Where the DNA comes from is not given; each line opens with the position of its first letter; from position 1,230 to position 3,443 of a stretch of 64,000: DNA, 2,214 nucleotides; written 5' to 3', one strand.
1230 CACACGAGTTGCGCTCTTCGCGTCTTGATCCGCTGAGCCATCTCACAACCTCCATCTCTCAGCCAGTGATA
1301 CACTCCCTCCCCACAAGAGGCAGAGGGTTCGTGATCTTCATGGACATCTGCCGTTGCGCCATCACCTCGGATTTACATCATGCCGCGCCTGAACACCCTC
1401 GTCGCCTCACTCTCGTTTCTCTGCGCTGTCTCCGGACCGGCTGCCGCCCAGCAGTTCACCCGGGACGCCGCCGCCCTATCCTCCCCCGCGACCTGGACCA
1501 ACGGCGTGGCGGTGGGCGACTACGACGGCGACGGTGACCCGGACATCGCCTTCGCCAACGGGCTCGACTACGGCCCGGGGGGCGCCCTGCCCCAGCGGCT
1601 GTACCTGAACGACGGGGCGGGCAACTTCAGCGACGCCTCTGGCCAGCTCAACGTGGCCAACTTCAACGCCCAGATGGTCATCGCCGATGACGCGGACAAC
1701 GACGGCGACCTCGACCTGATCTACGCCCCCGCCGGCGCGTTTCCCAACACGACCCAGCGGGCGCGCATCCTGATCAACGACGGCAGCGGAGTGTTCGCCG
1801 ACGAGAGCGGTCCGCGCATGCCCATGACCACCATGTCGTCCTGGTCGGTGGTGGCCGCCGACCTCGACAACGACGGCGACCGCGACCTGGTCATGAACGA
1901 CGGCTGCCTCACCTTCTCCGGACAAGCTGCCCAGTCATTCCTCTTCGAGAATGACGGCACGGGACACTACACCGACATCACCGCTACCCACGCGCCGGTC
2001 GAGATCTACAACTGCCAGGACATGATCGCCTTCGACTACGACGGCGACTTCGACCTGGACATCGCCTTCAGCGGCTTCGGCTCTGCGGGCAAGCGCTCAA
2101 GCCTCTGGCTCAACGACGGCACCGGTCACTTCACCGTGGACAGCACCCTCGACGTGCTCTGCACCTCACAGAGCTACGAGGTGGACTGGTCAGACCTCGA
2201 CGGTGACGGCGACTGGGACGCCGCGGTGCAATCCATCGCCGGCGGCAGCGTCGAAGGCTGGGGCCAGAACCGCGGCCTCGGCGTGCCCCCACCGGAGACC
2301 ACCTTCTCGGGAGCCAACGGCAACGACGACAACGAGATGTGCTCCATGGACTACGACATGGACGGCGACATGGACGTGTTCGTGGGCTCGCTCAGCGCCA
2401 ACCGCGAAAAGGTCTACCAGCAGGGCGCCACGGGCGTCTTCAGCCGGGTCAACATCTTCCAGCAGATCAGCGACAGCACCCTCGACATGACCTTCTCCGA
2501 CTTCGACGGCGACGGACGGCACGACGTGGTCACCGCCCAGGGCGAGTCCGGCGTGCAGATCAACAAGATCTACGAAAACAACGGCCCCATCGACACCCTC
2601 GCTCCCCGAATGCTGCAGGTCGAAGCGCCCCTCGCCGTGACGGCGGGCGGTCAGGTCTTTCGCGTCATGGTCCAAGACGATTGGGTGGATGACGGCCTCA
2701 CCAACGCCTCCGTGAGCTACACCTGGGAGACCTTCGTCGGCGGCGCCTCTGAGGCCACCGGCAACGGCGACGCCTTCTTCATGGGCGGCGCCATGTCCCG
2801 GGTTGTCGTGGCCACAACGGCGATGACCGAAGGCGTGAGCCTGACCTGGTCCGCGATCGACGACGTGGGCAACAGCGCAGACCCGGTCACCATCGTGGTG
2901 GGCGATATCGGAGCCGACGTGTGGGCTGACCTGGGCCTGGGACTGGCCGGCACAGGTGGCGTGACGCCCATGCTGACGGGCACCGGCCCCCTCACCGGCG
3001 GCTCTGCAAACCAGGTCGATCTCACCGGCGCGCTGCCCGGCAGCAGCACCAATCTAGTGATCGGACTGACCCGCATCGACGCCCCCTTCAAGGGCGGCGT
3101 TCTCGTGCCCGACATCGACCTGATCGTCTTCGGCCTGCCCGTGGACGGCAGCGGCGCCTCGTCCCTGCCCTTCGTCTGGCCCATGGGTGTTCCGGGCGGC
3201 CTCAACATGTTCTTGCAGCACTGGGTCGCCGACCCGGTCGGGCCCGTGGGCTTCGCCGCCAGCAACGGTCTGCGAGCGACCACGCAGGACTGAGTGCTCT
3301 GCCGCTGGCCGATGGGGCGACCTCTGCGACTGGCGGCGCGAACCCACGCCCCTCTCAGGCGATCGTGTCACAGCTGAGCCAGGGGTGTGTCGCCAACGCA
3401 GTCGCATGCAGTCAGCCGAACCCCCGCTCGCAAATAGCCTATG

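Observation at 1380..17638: Unassigned ~125-aa C-terminal domain on five unrelated secreted proteins: candidate new protein-sorting or surface-anchoring signal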

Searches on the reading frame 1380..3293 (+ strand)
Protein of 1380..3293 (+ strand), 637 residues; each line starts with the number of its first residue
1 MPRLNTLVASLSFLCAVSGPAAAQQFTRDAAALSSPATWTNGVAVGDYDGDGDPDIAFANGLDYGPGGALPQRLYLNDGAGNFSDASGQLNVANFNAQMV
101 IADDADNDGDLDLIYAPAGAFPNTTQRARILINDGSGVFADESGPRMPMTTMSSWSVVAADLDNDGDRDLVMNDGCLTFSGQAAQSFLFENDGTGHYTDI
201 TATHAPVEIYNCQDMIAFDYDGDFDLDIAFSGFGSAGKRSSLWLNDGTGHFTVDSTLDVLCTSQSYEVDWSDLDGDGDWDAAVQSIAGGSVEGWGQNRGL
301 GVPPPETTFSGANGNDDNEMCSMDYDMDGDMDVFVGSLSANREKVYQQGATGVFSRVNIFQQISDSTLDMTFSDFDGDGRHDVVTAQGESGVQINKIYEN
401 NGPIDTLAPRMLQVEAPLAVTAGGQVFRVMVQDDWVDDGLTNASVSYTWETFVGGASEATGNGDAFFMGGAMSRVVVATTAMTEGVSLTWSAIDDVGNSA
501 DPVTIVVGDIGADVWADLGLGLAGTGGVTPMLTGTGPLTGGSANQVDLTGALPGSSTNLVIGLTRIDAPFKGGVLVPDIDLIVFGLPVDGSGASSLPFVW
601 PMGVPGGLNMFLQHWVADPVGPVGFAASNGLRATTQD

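Call 8: search_protein_families(library=pfam, proteins=[window:1380-3293:+], max_evalue=0.01)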
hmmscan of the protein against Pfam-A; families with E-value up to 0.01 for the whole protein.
window:1380-3293:+ (637 aa): 2 families
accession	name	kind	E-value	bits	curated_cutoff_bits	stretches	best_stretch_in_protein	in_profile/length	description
PF13517.12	FG-GAP_3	-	2.8e-35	121.1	26.9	6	104-171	1-60/61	FG-GAP-like repeat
PF01839.29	FG-GAP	-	5.3e-11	42.6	22.1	1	42-65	4-27/37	FG-GAP repeat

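Call 9: search_protein_families(library=ncbifam, proteins=[window:1380-3293:+], max_evalue=0.01)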
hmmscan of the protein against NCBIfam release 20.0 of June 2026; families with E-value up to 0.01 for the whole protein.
window:1380-3293:+ (637 aa): 0 families
